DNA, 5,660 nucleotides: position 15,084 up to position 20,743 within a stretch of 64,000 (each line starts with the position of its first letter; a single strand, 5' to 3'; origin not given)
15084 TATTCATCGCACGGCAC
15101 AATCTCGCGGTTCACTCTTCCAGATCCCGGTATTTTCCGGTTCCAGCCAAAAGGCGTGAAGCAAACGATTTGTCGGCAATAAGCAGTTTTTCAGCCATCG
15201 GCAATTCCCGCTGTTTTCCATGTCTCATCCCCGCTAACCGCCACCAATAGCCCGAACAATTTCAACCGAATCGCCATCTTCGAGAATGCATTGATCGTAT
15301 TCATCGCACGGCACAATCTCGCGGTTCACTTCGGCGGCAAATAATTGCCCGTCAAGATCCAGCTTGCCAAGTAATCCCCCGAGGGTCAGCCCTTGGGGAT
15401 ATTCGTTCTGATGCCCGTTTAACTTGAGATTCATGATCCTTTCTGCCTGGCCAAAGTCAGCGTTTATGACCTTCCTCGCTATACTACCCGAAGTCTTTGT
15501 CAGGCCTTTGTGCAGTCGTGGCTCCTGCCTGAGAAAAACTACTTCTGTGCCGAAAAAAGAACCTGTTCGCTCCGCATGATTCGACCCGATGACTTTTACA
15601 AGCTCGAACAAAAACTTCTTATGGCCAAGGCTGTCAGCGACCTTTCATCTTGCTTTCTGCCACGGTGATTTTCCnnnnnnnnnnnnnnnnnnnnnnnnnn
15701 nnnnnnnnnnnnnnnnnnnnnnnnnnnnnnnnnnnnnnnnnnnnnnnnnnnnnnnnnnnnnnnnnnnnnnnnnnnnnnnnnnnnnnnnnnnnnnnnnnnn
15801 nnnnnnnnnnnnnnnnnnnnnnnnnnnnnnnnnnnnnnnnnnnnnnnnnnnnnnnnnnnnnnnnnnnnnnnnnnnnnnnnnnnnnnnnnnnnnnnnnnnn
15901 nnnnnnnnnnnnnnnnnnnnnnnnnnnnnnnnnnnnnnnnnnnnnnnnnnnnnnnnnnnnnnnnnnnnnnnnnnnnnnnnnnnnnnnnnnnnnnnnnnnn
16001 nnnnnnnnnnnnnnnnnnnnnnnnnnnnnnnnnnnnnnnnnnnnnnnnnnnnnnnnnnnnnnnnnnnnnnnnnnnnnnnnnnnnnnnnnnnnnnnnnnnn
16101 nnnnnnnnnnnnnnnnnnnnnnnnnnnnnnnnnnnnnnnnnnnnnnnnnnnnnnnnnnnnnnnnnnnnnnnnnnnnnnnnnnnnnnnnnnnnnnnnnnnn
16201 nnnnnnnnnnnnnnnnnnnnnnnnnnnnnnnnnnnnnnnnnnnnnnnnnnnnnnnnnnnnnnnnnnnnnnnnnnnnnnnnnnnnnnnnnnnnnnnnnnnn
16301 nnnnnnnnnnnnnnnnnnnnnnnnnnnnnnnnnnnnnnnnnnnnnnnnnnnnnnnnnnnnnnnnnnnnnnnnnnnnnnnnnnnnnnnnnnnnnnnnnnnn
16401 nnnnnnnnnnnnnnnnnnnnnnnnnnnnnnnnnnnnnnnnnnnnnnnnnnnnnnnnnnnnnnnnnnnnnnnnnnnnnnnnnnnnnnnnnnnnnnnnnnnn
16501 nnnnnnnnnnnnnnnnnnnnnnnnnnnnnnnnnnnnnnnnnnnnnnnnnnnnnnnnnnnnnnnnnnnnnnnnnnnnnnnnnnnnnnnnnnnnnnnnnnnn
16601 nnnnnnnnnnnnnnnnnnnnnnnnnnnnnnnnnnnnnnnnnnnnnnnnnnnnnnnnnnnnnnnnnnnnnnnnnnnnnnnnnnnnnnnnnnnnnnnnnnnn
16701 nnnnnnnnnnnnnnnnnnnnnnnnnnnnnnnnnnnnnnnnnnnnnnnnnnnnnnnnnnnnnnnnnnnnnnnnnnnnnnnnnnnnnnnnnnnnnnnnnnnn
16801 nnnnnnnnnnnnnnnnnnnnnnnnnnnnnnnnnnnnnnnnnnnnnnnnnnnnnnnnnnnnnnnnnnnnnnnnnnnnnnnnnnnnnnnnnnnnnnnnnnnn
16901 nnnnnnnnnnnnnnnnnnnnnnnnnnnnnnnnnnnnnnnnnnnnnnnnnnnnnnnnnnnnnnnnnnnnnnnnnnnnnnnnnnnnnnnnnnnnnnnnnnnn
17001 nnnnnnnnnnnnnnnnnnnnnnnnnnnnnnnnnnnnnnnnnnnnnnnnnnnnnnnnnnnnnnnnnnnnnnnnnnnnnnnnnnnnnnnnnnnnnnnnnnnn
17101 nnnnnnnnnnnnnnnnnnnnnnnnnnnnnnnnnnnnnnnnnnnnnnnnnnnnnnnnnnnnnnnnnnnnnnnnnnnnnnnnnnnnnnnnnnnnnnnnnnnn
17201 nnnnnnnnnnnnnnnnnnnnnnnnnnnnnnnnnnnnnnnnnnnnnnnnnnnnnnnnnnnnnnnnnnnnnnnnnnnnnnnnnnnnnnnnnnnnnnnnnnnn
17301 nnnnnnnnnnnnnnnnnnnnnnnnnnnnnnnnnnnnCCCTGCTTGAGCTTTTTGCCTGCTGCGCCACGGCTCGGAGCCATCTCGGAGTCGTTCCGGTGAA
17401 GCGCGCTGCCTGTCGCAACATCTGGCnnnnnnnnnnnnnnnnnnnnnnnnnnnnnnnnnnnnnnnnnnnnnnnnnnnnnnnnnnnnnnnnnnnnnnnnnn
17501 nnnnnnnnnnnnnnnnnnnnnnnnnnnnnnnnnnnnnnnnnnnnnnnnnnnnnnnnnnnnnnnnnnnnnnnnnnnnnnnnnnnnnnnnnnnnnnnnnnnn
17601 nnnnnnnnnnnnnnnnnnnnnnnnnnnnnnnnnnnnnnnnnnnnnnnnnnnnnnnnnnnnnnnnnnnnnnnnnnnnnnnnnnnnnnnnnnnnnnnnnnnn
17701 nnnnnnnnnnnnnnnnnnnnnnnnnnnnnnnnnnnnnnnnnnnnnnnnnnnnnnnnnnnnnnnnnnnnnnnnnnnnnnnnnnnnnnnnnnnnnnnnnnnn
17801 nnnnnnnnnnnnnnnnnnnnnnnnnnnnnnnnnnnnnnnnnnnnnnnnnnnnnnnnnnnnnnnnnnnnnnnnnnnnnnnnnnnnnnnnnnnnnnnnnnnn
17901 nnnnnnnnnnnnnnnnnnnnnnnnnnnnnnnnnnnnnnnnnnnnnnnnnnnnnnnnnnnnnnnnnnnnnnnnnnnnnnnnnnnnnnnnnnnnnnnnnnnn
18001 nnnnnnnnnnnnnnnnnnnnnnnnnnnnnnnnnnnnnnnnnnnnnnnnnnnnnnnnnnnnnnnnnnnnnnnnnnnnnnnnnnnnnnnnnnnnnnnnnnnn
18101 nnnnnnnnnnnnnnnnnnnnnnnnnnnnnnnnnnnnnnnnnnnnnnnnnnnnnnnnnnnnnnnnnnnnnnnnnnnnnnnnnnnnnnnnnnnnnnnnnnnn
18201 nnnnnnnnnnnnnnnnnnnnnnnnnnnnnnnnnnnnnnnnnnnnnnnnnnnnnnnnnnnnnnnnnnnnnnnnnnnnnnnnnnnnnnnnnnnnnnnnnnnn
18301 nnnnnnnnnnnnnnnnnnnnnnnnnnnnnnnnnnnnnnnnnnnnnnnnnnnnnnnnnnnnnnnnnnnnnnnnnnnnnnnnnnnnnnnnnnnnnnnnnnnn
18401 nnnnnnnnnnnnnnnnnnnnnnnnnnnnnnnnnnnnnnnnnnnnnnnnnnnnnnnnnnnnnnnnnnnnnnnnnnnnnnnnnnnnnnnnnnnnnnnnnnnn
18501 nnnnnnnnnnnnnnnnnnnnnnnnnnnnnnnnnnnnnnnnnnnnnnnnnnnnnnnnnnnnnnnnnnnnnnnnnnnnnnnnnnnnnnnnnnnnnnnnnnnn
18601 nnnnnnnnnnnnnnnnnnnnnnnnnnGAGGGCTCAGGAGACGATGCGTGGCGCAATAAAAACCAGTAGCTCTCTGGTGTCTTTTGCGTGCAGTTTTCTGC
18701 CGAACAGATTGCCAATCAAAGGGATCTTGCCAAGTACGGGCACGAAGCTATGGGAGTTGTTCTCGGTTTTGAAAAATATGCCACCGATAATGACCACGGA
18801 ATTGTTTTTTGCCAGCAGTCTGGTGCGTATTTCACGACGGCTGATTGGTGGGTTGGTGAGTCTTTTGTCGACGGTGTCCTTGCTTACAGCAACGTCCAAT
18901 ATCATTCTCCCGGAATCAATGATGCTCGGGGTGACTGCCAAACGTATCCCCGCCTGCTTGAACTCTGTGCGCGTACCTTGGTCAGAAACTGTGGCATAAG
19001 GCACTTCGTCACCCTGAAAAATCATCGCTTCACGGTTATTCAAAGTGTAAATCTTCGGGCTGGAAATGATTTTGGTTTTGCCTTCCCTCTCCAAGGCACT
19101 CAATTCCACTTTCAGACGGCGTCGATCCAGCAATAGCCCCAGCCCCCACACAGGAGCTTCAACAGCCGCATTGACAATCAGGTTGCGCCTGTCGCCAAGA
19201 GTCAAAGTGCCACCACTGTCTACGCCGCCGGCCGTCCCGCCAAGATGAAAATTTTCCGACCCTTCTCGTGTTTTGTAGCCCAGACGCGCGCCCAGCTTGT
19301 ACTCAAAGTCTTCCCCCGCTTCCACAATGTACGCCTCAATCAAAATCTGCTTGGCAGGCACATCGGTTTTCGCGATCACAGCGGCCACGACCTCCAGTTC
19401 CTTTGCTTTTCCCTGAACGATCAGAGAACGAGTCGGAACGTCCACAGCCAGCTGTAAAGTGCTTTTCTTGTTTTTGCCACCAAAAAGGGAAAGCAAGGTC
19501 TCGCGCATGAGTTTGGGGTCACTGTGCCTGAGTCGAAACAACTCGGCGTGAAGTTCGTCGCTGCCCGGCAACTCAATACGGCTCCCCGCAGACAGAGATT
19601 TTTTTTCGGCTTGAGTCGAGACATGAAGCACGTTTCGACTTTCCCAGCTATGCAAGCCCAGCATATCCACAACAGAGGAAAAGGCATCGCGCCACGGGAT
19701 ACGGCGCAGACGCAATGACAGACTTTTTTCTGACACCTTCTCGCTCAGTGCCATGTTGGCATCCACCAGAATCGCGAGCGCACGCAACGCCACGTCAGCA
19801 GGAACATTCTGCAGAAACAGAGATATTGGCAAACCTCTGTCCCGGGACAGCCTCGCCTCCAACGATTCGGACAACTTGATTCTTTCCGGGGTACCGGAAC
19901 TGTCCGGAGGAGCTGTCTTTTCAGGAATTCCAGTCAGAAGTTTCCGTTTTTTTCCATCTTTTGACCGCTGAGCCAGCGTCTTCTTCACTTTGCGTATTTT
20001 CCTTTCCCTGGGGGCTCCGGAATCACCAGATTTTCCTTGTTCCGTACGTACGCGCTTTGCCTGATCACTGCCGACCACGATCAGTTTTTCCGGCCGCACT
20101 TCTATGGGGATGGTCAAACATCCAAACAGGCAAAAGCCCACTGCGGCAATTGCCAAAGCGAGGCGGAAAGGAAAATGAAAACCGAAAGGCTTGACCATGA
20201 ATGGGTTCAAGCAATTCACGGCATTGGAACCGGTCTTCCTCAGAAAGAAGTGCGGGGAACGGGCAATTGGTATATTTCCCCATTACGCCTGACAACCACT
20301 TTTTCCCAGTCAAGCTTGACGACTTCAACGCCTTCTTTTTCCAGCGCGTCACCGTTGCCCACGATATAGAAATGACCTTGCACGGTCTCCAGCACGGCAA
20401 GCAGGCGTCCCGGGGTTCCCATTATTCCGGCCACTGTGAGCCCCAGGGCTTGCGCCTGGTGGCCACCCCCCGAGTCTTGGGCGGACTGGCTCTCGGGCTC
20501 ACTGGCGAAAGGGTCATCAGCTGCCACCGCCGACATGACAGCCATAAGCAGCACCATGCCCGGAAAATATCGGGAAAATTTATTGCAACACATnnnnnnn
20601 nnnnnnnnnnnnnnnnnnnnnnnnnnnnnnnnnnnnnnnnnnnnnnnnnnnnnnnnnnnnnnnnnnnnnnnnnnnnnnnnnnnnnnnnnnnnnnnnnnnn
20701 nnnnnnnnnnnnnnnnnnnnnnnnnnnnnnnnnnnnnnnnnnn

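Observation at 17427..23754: Minimal secretin / two-ATPase operon directly downstream of, and co-oriented with, the giant-gene array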

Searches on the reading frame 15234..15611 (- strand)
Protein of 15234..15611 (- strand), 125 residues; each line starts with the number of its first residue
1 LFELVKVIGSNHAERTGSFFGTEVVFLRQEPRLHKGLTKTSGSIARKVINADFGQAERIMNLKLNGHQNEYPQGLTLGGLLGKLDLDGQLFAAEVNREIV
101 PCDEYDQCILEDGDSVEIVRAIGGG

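Call 85: search_protein_families(library=pfam, proteins=[window:15234-15611:-], max_evalue=0.01)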
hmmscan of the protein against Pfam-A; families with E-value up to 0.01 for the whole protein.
window:15234-15611:- (125 aa): 1 family
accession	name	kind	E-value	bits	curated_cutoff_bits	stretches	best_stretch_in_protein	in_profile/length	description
PF02597.26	ThiS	-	2.1e-11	44.6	22.5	1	63-125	2-76/76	ThiS family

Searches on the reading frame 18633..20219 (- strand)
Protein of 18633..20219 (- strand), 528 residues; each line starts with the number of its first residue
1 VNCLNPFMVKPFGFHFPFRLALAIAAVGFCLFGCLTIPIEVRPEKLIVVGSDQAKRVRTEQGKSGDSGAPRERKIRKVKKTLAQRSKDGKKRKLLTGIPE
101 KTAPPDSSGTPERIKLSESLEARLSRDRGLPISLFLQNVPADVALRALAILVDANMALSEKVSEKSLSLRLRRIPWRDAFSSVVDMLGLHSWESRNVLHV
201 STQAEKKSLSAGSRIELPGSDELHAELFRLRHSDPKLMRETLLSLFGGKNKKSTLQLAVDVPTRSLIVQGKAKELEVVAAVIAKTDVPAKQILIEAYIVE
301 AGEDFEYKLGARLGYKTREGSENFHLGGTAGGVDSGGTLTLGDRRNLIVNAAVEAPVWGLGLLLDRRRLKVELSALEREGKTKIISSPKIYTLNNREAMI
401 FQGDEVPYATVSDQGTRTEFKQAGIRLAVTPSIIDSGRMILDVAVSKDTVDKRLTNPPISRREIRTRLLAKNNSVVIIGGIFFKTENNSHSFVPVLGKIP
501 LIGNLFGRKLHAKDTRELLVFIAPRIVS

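Call 5: search_protein_families(library=pfam, proteins=[window:18633-20219:-], max_evalue=0.1)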
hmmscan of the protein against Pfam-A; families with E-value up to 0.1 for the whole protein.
window:18633-20219:- (528 aa): 2 families
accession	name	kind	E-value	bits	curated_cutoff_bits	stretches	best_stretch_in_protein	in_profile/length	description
PF00263.26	Secretin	-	1.9e-43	148.5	27.5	1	375-527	1-168/169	Bacterial type II and III secretion system protein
PF03958.22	Secretin_N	-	2.1e-07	31.5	28.2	1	227-291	3-69/69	Bacterial type II/III secretion system short domain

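Call 6: search_protein_families(library=ncbifam, proteins=[window:18633-20219:-], max_evalue=0.1)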
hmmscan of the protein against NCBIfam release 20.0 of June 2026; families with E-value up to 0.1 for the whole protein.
window:18633-20219:- (528 aa): 10 families
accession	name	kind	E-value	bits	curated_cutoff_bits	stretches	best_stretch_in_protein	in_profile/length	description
TIGR02515.1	IV_pilus_PilQ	subfamily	4.4e-81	273.1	284.35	1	131-528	3-428/428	type IV pilus secretin PilQ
TIGR02517.1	type_II_gspD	equivalog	1.8e-55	188.6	351.35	1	256-527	302-590/600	type II secretion system secretin GspD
NF010083.0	PRK13568.1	equivalog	3.8e-52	177.5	554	1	125-528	21-418/419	DNA uptake porin HofQ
NF007851.2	PRK10560.1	exception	5.1e-49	167.2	598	1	131-528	23-410/412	DNA uptake porin HofQ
TIGR02516.1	type_III_yscC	equivalog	8.6e-34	116.9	238.45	1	249-527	193-461/463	type III secretion system outer membrane ring subunit SctC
TIGR02519.1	pilus_MshL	equivalog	4.3e-31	108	250.2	1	259-527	3-290/290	pilus (MSHA type) biogenesis protein MshL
NF011873.0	PRK15346.1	equivalog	9.7e-15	54.2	524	1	332-511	291-478/499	EscC/YscC/HrcC family type III secretion system outer membrane ring protein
NF042912.1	Amuc_1098_fam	equivalog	3.2e-11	42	750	1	448-527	717-796/805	Amuc_1098 family type IV pilus outer membrane protein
NF033432.0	ThioGly_TfuA_rel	equivalog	0.018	14.5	235.2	1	453-490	21-58/211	TfuA-related McrA-glycine thioamidation protein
TIGR02520.1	pilus_B_mal_scr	equivalog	0.1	11.1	287.65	0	373-440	343-408/513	PilN family type IVB pilus formation outer membrane protein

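Call 37: search_solved_structures(query=window:18633-20219:-, max_evalue=0.00001)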
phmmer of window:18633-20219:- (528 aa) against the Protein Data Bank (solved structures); distinct sequences matched with E-value up to 0.00001: 21.
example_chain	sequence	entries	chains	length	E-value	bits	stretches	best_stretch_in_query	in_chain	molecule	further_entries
9x0w_A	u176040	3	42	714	6.5e-49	170.1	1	129-527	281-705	Fimbrial assembly protein PilQ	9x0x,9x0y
6ve2_A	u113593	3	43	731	7.5e-49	169.9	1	129-527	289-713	Fimbrial assembly protein PilQ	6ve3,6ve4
4av2_A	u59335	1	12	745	1.6e-45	158.9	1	129-527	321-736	TYPE IV PILUS BIOGENESIS AND COMPETENCE PROTEIN PILQ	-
9sh1_A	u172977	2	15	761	1.6e-45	158.9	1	129-527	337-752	Type IV pilus biogenesis and competence protein PilQ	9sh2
6w6m_A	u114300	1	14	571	3.4e-43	151.2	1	127-527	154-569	Type IV pilus secretin PilQ family protein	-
3jc8_Qa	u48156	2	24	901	9.5e-41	143.2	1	123-527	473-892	PilQ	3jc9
5wln_G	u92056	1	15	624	2.6e-27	98.9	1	201-527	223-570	Type II secretion system protein D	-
5w68_A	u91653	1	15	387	1.1e-22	83.5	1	254-527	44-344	Putative type II secretion protein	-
5wq7_A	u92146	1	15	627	2.8e-22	82.3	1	255-527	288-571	Putative type II secretion system protein D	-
6i1x_A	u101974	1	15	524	3.1e-22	82.1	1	254-527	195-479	Type II secretion system protein D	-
5zdh_A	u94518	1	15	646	3.5e-21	78.6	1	373-527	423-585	Type II secretion system protein D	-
9k8v_A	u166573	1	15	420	7.7e-21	77.5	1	371-527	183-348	General secretion pathway protein D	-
5wq8_A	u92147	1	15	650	2.6e-20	75.7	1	371-527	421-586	Type II secretion system protein D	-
5wq9_A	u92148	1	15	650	1.8e-19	73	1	371-527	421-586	Type II secretion system protein D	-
6i1y_A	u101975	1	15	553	1.8e-19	73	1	355-527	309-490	General secretion pathway protein GspD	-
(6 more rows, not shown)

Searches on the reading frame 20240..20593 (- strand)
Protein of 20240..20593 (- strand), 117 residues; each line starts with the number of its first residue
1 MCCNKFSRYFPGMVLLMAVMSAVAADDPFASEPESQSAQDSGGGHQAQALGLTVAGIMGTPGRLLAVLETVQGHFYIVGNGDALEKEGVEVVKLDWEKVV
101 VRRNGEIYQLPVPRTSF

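Call 5: search_protein_families(library=pfam, proteins=[window:20240-20593:-], max_evalue=0.1)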
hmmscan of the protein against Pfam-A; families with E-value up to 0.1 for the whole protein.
window:20240-20593:- (117 aa): 1 family
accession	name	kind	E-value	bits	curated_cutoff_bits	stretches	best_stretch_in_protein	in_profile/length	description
PF11356.14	T2SSC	-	0.0018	18.5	27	1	42-110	70-139/141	Type II secretion system protein C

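Call 6: search_protein_families(library=ncbifam, proteins=[window:20240-20593:-], max_evalue=0.1)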
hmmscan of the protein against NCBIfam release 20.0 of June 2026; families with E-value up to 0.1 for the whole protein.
window:20240-20593:- (117 aa): 1 family
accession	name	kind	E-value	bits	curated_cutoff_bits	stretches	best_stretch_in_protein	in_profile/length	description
TIGR03021.1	pilP_fam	equivalog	0.0019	19.2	34.65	1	36-101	53-118/119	type IV pilus biogenesis protein PilP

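Call 58: search_solved_structures(query=A5, max_evalue=10)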
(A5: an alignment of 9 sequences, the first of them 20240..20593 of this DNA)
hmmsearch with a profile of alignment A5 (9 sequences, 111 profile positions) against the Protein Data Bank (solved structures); distinct sequences matched with E-value up to 10: 12.
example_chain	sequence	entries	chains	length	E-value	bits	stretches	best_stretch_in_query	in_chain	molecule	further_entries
3jc8_Pa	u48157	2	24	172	4e-05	26.8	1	20-99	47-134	PilP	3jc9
2y4x_A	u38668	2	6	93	0.00076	22.6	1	41-98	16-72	PILP PROTEIN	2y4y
2lc4_A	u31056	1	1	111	0.0013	21.9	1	42-98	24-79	PilP protein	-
7oio_A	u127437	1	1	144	0.0073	19.5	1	40-110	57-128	General secretion pathway protein C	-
2ivw_A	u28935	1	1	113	0.029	17.5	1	40-99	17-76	PILP PILOT PROTEIN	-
3oss_C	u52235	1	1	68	0.032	17.4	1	70-108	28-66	TYPE 2 SECRETION SYSTEM, GSPC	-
4av2_M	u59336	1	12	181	0.037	17.2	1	40-99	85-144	PILP PROTEIN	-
2lnv_A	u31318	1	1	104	0.16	15.1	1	36-106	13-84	General secretion pathway protein C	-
3ja6_A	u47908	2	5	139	0.32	14.2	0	38-68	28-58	Chemotaxis protein CheW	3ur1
1k0s_A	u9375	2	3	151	0.41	13.9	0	38-68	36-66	CHEMOTAXIS PROTEIN CHEW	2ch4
4jpb_W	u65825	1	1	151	0.42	13.8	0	38-68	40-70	Chemotaxis protein CheW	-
7pzy_5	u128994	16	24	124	1.5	12.1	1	34-78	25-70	Ribosomal 60S subunit protein L22B | 60S ribosomal protein L22-B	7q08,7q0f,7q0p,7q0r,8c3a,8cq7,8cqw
